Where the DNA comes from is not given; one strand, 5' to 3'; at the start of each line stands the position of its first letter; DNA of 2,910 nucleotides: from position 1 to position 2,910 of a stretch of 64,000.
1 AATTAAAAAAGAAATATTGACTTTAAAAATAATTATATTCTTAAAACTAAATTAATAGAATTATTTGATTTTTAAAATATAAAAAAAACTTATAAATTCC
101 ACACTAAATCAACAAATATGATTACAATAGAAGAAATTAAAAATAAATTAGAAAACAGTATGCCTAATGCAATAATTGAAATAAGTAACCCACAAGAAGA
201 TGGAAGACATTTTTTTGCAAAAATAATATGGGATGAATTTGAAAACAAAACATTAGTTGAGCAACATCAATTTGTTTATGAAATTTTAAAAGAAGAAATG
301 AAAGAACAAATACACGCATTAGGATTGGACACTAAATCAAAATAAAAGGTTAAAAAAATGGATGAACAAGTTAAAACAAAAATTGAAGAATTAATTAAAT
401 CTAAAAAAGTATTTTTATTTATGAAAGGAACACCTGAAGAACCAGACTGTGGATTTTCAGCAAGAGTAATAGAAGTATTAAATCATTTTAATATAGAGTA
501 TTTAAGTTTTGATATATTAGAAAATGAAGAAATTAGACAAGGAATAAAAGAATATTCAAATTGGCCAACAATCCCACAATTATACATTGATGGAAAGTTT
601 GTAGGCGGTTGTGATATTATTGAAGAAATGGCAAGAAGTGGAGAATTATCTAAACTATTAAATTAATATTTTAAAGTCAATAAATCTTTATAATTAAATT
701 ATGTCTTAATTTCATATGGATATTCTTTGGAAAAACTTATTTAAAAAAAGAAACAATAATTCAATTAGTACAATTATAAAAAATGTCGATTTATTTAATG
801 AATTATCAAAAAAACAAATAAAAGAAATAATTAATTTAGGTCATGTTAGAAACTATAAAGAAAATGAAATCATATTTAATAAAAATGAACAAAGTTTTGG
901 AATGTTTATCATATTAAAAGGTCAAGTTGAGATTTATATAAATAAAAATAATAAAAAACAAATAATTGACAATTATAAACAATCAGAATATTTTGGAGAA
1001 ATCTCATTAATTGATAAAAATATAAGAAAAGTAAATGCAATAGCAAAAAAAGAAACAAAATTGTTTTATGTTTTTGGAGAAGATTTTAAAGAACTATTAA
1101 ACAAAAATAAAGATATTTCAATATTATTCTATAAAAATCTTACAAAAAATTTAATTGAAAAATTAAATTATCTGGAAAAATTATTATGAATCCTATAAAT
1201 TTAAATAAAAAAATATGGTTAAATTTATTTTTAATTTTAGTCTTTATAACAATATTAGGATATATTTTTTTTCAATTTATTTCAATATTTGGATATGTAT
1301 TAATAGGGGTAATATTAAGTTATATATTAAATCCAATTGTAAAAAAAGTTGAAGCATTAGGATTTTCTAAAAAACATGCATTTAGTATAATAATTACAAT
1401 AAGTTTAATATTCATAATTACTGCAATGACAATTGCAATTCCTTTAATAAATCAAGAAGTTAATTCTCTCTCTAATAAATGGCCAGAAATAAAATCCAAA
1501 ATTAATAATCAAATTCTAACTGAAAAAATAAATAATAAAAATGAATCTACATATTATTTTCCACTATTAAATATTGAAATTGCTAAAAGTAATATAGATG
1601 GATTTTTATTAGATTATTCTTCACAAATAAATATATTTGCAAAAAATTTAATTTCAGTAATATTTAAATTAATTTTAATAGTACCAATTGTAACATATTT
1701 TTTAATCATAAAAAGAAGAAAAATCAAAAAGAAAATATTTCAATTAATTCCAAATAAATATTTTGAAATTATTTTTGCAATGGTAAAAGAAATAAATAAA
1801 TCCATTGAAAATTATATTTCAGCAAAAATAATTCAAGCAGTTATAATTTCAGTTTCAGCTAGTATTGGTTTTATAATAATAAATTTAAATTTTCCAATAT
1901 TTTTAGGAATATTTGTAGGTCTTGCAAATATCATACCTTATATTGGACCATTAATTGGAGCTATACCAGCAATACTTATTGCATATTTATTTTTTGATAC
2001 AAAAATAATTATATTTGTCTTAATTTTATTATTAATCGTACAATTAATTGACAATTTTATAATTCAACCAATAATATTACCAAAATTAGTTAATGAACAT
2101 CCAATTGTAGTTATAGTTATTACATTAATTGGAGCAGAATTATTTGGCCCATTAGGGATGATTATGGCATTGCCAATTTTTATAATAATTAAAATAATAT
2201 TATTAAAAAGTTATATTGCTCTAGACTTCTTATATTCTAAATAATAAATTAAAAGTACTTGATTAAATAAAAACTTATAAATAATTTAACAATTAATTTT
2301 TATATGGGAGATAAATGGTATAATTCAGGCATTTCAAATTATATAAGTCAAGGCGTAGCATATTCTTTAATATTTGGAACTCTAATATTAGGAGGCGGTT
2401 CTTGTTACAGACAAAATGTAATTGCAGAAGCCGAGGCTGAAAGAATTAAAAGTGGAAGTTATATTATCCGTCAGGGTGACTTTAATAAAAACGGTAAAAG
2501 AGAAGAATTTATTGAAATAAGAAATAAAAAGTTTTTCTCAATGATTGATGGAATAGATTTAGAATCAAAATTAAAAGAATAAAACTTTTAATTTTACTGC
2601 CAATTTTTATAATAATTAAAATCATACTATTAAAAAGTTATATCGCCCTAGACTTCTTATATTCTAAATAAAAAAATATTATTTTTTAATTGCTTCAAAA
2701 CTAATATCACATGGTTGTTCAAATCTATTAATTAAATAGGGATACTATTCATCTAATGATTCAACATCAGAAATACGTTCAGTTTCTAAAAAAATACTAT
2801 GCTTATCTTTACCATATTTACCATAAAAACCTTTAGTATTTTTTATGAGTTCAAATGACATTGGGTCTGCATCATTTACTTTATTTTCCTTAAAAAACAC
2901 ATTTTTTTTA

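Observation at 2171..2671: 74-bp direct repeat of a gene's 3' end flanking a 92-aa ORF, with only synonymous differences between copies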

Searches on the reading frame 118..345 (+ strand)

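Call 7: search_protein_families(library=pfam, proteins=[window:118-345:+], max_evalue=0.01)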
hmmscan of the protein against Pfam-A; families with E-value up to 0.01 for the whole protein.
window:118-345:+ (75 aa): 1 family
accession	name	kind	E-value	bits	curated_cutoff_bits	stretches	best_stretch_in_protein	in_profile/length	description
PF01722.23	BolA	-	4.7e-15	56.1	25.7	1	26-74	25-73/76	BolA-like protein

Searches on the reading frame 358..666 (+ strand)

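Call 7: search_protein_families(library=pfam, proteins=[window:358-666:+], max_evalue=0.01)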
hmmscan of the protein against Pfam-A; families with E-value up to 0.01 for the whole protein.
window:358-666:+ (102 aa): 2 families
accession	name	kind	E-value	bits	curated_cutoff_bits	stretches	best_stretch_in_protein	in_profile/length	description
PF00462.30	Glutaredoxin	-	2.7e-21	75.9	22.9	1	18-82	1-60/60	Glutaredoxin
PF13417.12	GST_N_3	-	0.0027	18.4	22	1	29-88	5-63/75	Glutathione S-transferase, N-terminal domain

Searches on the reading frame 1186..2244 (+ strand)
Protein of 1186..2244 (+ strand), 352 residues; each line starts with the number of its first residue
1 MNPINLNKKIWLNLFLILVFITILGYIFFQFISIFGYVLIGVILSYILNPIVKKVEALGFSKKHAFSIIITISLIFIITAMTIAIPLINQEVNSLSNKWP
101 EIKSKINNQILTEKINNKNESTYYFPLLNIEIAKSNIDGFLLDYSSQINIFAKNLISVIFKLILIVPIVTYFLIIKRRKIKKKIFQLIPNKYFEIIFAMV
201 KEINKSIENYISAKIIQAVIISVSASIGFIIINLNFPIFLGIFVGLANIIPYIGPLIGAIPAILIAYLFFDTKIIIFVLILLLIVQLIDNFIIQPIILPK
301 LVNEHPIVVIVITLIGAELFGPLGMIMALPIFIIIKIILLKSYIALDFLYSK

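Call 7: search_protein_families(library=pfam, proteins=[window:1186-2244:+], max_evalue=0.01)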
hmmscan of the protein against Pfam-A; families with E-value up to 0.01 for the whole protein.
window:1186-2244:+ (352 aa): 1 family
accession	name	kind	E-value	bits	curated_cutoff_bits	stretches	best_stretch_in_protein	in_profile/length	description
PF01594.21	AI-2E_transport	-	9.7e-58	196.3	34.3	1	16-339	2-323/327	AI-2E family transporter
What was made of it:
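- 1186..2244 (+): AI-2E/PerM-family transporter gene (352 aa), intact; it forms a conserved pair with the upstream cNMP-binding gene (716-1189). Pfam PF01594, E 1e-57, covering residues 16-339 (call 7).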

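Call 10: find_related_loci(query=window:1186-2241:+, collection=genome_contigs, flank=6000)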
Query window:1186-2241:+ (352 aa) in genome_contigs; peptide patterns used: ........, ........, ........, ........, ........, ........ (x = any residue, [..] = any of these).
381 stretches matched a pattern, but none encodes a relative of the query by tblastn (E <= 1e-3).
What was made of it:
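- Tried and rejected: The single-protein scan of GTDB genomes found nothing (call 10).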

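Call 15: find_homologous_proteins(query=window:1186-2241:+, max_evalue=1e-20)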
Query window:1186-2241:+ (352 aa): 66 proteins with E <= 1e-20 among 8000 candidates.
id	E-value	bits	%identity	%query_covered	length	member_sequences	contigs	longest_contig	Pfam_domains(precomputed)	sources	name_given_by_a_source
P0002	2.2e-185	634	100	92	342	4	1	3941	PF01594.23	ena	-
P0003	1.9e-98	348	48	100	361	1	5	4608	PF01594.23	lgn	-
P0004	2.9e-98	348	49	100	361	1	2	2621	PF01594.23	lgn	-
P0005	1.3e-83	299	40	100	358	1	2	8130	PF01594.23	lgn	-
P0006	3.1e-79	285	40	100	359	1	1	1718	PF01594.23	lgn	-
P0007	7.7e-78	280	39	100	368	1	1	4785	PF01594.23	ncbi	-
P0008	3.8e-73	265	37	100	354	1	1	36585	PF01594.23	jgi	jgi:predicted PurR-regulated permease PerM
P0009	1.2e-67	247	39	100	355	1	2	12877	PF01594.23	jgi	jgi:predicted PurR-regulated permease PerM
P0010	8.3e-66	241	40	91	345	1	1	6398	PF01594.23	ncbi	-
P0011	4.1e-44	170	35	92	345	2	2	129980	PF01594.23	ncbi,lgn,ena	-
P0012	7.8e-43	165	30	95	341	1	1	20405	PF01594.23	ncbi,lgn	-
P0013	1.0e-42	165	30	95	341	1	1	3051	PF01594.23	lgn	-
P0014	1.0e-39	155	32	80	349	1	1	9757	PF01594.23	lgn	-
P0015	3.4e-39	153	30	85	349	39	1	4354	PF01594.23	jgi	jgi:putative permease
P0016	5.6e-39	153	30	93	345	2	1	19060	PF01594.23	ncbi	-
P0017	1.9e-38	151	30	85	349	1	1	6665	PF01594.23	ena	-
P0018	2.9e-38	150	33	83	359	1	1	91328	PF01594.23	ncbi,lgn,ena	-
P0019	2.3e-33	134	27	90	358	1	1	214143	PF01594.23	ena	-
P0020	2.3e-33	134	38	62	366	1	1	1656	PF01594.23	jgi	jgi:predicted PurR-regulated permease PerM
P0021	1.2e-32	132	28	83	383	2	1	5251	PF01594.23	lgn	-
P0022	2.2e-30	124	31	91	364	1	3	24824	PF01594.23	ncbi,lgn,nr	ncbi:MAG: AI-2E family transporter [Cyclobacteriaceae bacterium]|nr:AI-2E family transporter [Cyclob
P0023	4.1e-30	124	31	99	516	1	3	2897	PF01594.23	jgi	-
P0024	7.9e-30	123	39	58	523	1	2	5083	PF01594.23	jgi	-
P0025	1.7e-29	121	28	99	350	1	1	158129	PF01594.23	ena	-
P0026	3.6e-29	120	38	53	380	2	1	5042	PF01594.23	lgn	-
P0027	4.2e-29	120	29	88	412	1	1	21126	PF01594.23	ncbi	-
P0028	4.5e-29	120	27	99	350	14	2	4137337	PF01594.23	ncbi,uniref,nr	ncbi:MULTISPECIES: AI-2E family transporter [unclassified Methanosarcina]|uniref:AI-2E family transp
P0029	1.9e-28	118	29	88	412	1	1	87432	PF01594.23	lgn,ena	-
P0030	4.1e-28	117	28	86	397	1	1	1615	PF01594.23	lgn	-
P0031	4.3e-28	117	29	85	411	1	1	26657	PF01594.23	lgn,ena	-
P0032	4.6e-28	117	35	59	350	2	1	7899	PF01594.23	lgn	-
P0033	4.3e-27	114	41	49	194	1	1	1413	PF01594.23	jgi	-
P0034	5.2e-27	113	29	85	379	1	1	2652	PF01594.23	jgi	-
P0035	7.5e-27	113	27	89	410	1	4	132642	PF01594.23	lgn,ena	-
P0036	1.1e-26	112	26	89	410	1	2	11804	PF01594.23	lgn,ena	-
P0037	1.9e-26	111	27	89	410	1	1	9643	PF01594.23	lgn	-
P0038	2.1e-26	111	33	49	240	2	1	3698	PF01594.23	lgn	-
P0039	2.3e-26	111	25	92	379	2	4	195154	PF01594.23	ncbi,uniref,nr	ncbi:AI-2E family transporter [Lacticaseibacillus mingshuiensis]|uniref:AI-2E family transporter n=1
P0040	2.7e-26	111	30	92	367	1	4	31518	PF01594.23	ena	-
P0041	7.7e-26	109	27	89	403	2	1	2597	PF01594.23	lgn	-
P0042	7.9e-26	109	29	90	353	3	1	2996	PF01594.23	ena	-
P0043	2.1e-25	108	25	87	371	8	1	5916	PF01594.23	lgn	-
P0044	2.4e-25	108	25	97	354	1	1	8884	PF01594.23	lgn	-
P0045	7.6e-25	106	28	86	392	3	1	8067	PF01594.23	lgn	-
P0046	1.2e-24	106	27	86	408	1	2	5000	PF01594.23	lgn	-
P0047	1.3e-24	105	30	88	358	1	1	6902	PF01594.23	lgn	-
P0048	1.7e-24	105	29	95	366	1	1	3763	PF01594.23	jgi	jgi:predicted PurR-regulated permease PerM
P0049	1.8e-24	105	26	86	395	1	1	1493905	PF01594.23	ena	-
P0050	2.6e-24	104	26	86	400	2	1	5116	PF01594.23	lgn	-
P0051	3.0e-24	104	34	64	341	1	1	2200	PF01594.23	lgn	-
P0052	7.7e-24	103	28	95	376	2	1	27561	PF01594.23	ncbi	ncbi:MAG: AI-2E family transporter [Crocinitomicaceae bacterium]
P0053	1.3e-23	102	30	86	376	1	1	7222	PF01594.23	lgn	-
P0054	3.9e-23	101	29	95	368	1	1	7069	PF01594.23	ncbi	-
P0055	5.4e-22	97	30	88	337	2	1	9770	PF01594.23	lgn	-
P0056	9.3e-22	96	32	88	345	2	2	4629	PF01594.23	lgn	-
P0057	1.5e-21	95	28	92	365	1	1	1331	PF01594.23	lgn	-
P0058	1.6e-21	95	29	90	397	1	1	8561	PF01594.23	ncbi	-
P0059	1.6e-21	95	29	93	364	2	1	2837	PF01594.23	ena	-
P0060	1.9e-21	95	25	96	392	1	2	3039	PF01594.23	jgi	jgi:predicted PurR-regulated permease PerM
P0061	2.0e-21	95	28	94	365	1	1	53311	PF01594.23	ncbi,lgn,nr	ncbi:MAG: AI-2E family transporter [Bacteroidales bacterium]|nr:AI-2E family transporter [Bacteroida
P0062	2.1e-21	95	29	88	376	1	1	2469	PF01594.23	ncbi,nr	ncbi:MAG: AI-2E family transporter [Bacteroidales bacterium]|nr:AI-2E family transporter [Bacteroida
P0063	2.3e-21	95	27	86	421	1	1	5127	PF01594.23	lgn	-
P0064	3.4e-21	94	26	94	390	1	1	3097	PF01594.23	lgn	-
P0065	3.9e-21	94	31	70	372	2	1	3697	PF01594.23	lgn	-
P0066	4.7e-21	94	30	84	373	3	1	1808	PF01594.23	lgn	-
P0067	4.7e-21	94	30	90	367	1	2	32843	PF01594.23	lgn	-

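Call 18: find_encoding_contigs(protein=P0003, flank=6000, max_places=3)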
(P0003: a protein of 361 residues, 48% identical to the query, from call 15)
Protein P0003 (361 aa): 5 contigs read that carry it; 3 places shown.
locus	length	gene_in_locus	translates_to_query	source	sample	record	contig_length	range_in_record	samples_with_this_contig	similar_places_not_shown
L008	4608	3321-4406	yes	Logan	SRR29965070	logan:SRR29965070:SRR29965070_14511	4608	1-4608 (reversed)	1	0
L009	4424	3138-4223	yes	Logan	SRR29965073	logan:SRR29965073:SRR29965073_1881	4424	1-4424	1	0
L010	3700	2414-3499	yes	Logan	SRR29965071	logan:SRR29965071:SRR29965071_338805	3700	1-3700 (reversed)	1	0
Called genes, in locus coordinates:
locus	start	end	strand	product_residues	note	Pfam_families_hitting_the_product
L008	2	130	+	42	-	?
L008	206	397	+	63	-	-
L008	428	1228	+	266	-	PF00149:Metallophos (weak)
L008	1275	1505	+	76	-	PF01722:BolA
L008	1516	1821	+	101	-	PF00462:Glutaredoxin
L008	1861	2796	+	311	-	-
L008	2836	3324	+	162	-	PF00027:cNMP_binding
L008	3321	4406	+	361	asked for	PF01594:AI-2E_transport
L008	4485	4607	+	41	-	?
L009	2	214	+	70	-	?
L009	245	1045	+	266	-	PF00149:Metallophos (weak)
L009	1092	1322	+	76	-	PF01722:BolA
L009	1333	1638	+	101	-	PF00462:Glutaredoxin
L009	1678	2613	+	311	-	-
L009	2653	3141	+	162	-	PF00027:cNMP_binding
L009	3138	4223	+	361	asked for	PF01594:AI-2E_transport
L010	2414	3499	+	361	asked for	PF01594:AI-2E_transport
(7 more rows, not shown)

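Call 19: find_encoding_contigs(protein=P0005, flank=6000, max_places=3)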
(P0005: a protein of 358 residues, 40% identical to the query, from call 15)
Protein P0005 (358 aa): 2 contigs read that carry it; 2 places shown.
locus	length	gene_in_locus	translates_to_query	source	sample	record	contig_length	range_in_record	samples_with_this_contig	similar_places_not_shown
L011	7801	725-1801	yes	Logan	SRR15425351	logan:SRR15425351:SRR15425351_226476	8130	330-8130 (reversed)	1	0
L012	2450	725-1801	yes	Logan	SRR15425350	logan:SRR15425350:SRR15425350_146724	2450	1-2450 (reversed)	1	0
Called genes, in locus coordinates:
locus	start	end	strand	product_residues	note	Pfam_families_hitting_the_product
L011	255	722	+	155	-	PF00027:cNMP_binding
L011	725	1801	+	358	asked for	PF01594:AI-2E_transport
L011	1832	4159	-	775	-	PF00324:AA_permease, PF13520:AA_permease_2, PF13489:Methyltransf_23 (weak), PF08241:Methyltransf_11, PF08242:Methyltransf_12 (weak), PF13649:Methyltransf_25, PF13847:Methyltransf_31 (weak)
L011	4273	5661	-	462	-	PF00270:DEAD, PF00271:Helicase_C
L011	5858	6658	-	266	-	-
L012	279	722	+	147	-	PF00027:cNMP_binding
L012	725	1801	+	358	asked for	PF01594:AI-2E_transport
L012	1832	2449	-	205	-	?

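Call 20: find_encoding_contigs(protein=P0008, flank=6000, max_places=3)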
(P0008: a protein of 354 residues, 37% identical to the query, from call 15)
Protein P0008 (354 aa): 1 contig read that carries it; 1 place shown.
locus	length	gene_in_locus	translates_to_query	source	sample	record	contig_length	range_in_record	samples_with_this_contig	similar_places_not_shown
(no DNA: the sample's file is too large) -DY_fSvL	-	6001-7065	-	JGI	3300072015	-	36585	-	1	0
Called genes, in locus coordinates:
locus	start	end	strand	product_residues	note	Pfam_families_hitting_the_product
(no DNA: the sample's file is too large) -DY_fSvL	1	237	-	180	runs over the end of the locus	PF00300:His_Phos_1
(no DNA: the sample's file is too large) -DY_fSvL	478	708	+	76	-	-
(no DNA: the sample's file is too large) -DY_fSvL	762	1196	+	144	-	PF00293:NUDIX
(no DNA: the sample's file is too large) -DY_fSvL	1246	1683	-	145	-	PF00293:NUDIX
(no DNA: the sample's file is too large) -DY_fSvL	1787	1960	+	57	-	-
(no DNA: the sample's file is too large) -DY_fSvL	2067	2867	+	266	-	PF00069:Pkinase, PF07714:PK_Tyr_Ser-Thr (weak)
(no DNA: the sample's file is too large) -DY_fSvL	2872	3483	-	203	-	PF04832:SOUL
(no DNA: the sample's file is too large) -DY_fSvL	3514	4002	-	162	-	-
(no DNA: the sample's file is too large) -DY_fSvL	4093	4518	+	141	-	PF00254:FKBP_C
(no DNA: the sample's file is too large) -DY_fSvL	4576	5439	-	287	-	PF00892:EamA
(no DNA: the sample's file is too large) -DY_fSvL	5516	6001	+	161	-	PF00027:cNMP_binding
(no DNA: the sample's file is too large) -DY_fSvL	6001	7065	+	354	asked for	PF01594:AI-2E_transport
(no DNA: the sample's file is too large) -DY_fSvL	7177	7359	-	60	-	-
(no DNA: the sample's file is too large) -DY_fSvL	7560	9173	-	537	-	PF01336:tRNA_anti-codon, PF00152:tRNA-synt_2, PF01409:tRNA-synt_2d (faint)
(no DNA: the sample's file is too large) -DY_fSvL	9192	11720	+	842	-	-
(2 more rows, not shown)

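Call 23: find_encoding_contigs(protein=P0002, flank=6000, max_places=6)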
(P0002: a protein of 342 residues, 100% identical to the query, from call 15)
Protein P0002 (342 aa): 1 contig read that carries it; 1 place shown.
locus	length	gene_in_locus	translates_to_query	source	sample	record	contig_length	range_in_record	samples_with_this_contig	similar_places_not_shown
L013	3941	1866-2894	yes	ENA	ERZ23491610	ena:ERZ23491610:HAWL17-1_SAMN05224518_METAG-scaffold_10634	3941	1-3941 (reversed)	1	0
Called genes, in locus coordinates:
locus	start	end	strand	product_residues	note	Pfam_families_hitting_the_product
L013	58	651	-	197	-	-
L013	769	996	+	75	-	PF01722:BolA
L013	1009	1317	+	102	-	PF00462:Glutaredoxin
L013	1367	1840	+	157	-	PF00027:cNMP_binding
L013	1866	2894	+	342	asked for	PF01594:AI-2E_transport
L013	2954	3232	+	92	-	-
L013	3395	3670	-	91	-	-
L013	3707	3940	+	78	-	?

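Call 25: find_encoding_contigs(protein=P0009, flank=7000, max_places=3)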
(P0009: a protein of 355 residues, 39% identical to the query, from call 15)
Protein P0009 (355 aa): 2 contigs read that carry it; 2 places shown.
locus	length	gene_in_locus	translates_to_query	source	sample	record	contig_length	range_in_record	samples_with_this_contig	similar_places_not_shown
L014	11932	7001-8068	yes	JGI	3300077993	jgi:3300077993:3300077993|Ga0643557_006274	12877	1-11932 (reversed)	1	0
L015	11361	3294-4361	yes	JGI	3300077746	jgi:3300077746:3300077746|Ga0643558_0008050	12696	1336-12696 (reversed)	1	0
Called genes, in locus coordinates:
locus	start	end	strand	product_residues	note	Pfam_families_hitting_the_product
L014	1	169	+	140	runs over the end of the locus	PF04471:Mrr_cat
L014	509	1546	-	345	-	PF02784:Orn_Arg_deC_N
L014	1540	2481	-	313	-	PF01916:DS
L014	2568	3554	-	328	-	-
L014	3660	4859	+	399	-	PF01136:Peptidase_U32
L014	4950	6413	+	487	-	PF01520:Amidase_3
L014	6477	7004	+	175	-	PF00027:cNMP_binding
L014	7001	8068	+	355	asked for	PF01594:AI-2E_transport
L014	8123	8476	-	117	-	-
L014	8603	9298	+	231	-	PF01048:PNP_UDP_1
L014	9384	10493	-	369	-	PF13207:AAA_17, PF13238:AAA_18, PF00383:dCMP_cyt_deam_1, PF14437:MafB19-deam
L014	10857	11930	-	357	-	?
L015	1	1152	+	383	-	?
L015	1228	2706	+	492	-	PF01520:Amidase_3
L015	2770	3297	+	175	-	PF00027:cNMP_binding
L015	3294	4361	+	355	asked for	PF01594:AI-2E_transport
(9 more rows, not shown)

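Call 26: find_encoding_contigs(protein=P0010, flank=7000, max_places=3)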
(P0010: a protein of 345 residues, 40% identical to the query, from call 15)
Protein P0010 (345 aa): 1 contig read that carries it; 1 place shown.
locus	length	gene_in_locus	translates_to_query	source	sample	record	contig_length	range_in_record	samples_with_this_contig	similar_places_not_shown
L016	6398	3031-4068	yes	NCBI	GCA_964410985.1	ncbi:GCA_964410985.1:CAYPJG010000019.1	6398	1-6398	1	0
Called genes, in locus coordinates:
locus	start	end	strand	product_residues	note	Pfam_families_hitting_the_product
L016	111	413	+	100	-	-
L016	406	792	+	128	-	-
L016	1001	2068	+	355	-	-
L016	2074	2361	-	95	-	PF09723:Zn_ribbon_8 (weak)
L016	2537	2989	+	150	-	PF00027:cNMP_binding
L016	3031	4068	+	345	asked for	PF01594:AI-2E_transport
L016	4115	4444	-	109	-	-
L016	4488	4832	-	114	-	-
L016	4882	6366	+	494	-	PF01368:DHH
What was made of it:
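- The region downstream of AI-2E differs in every relative (calls 19, 20, 25, 26).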

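Call 27: find_encoding_contigs(protein=P0004, flank=7000, max_places=3)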
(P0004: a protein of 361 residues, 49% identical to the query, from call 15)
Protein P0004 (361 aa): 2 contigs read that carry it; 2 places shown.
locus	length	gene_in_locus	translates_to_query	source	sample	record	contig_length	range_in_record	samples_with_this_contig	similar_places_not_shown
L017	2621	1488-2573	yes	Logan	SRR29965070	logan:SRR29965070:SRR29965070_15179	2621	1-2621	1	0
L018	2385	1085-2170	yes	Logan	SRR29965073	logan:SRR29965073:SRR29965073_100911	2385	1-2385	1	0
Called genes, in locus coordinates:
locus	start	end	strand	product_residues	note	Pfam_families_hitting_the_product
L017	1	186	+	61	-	?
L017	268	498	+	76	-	PF01722:BolA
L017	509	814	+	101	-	PF00462:Glutaredoxin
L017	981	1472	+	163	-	PF00027:cNMP_binding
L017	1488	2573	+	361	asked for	PF01594:AI-2E_transport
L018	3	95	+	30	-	?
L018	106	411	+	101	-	PF00462:Glutaredoxin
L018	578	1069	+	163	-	PF00027:cNMP_binding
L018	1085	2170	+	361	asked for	PF01594:AI-2E_transport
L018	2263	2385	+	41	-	?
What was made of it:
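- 1186..2244 (+): The cNMP-binding + AI-2E pair is conserved in all relatives examined (calls 18-20, 25-27).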

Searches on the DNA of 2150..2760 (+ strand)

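Call 75: search_dna_similar(query=window:2150-2760:+, collection=phages, mode=distant, max_evalue=0.001)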
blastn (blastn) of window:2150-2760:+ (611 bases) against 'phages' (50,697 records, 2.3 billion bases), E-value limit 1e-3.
No match.
